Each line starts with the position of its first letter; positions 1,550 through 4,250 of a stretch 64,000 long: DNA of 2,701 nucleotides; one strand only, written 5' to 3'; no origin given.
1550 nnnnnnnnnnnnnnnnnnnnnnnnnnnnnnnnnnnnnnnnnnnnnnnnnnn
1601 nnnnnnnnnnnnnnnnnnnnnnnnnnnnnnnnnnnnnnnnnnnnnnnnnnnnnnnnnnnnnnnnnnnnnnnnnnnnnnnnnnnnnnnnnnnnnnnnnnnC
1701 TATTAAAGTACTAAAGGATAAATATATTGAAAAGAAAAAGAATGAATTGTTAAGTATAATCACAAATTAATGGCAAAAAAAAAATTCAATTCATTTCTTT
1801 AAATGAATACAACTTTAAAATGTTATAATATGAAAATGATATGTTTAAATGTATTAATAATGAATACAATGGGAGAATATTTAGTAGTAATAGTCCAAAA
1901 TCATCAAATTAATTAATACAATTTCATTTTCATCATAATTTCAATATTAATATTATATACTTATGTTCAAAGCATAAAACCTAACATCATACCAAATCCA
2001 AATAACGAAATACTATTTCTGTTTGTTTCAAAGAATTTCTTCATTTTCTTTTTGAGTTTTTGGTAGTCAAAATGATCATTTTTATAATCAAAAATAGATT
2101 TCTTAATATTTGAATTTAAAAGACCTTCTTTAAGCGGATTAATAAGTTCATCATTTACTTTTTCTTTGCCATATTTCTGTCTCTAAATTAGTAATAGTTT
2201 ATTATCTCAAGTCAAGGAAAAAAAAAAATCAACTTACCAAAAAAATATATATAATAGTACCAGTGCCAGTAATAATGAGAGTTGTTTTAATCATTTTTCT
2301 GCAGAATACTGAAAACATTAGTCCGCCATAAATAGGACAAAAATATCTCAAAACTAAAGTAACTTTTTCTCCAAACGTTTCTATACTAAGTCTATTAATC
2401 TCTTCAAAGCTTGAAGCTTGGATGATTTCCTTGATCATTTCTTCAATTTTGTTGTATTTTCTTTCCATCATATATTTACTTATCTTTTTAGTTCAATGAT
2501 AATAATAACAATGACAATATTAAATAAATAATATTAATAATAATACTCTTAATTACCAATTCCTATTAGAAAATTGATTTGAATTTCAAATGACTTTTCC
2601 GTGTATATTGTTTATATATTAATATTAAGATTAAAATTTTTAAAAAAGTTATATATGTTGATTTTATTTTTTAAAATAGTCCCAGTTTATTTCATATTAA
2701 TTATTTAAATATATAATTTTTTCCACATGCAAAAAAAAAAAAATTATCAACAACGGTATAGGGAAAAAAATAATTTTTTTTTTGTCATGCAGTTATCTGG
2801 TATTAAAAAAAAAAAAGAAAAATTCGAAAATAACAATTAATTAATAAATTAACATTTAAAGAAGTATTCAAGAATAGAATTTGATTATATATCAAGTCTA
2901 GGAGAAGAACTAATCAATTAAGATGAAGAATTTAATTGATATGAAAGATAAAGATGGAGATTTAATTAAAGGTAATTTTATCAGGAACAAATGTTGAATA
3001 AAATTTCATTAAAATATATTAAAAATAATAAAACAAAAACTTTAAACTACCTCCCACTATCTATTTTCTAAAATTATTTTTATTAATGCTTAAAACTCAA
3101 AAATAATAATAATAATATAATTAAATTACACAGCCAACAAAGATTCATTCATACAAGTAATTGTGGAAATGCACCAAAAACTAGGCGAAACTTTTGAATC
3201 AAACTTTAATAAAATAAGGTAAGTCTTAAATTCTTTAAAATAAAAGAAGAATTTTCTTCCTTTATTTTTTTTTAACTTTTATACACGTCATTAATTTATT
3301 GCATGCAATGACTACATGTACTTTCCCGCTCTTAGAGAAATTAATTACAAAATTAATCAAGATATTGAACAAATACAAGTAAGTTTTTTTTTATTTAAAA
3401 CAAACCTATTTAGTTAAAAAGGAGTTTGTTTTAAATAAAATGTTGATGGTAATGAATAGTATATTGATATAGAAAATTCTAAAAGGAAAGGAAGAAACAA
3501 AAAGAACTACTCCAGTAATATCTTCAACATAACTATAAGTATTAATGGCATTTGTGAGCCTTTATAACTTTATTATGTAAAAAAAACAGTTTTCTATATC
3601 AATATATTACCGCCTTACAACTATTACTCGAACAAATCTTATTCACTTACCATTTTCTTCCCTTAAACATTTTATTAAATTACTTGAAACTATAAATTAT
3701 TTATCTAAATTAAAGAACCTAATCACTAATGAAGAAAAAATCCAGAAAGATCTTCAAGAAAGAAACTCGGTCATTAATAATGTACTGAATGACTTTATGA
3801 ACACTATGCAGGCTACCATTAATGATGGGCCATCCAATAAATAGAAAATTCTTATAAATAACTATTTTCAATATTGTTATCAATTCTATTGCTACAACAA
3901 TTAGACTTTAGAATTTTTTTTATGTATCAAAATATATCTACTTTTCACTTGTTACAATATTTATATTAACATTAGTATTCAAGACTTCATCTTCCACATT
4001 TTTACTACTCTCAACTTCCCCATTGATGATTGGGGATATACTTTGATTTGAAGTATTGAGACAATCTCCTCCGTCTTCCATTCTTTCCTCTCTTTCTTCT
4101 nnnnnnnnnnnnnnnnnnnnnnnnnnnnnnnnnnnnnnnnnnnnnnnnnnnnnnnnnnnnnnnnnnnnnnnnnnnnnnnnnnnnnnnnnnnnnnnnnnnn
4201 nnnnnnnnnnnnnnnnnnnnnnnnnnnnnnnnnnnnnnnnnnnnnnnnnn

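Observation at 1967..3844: Two adjacent intron-containing genes missed or truncated by the ORF track, including a candidate 4-5-exon gene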

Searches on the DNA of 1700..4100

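Call 20: search_rna_families(source=window, start=1700, end=4100, threshold=evalue, max_evalue=10)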
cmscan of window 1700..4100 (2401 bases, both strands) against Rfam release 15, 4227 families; matches with E-value up to 10: 6.
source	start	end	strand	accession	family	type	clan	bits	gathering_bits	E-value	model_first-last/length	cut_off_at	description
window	3240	3268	-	RF04352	Plastid-psbA-4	Cis-reg;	CL00153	23.1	56.8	0.69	1-61/61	no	Plastid-psbA-4 3UTR RNA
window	1866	1942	-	RF00318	snoZ175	Gene; snRNA; snoRNA; CD-box;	-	21.3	43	4.4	1-81/81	no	Small nucleolar RNA Z175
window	2866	2928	-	RF00440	SNORD37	Gene; snRNA; snoRNA; CD-box;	-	20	45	1.1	1-65/65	no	Small nucleolar RNA SNORD37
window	2105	2159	-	RF00221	SNORD43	Gene; snRNA; snoRNA; CD-box;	CL00059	17.3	45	3.4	1-64/64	no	Small nucleolar RNA SNORD43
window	2915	2963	+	RF01526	ceN106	Gene; snRNA; snoRNA; CD-box;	-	17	60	4.5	1-77/77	no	C. elegans snoRNA ceN106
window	3444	3480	+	RF01526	ceN106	Gene; snRNA; snoRNA; CD-box;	-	16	60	8.7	1-77/77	no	C. elegans snoRNA ceN106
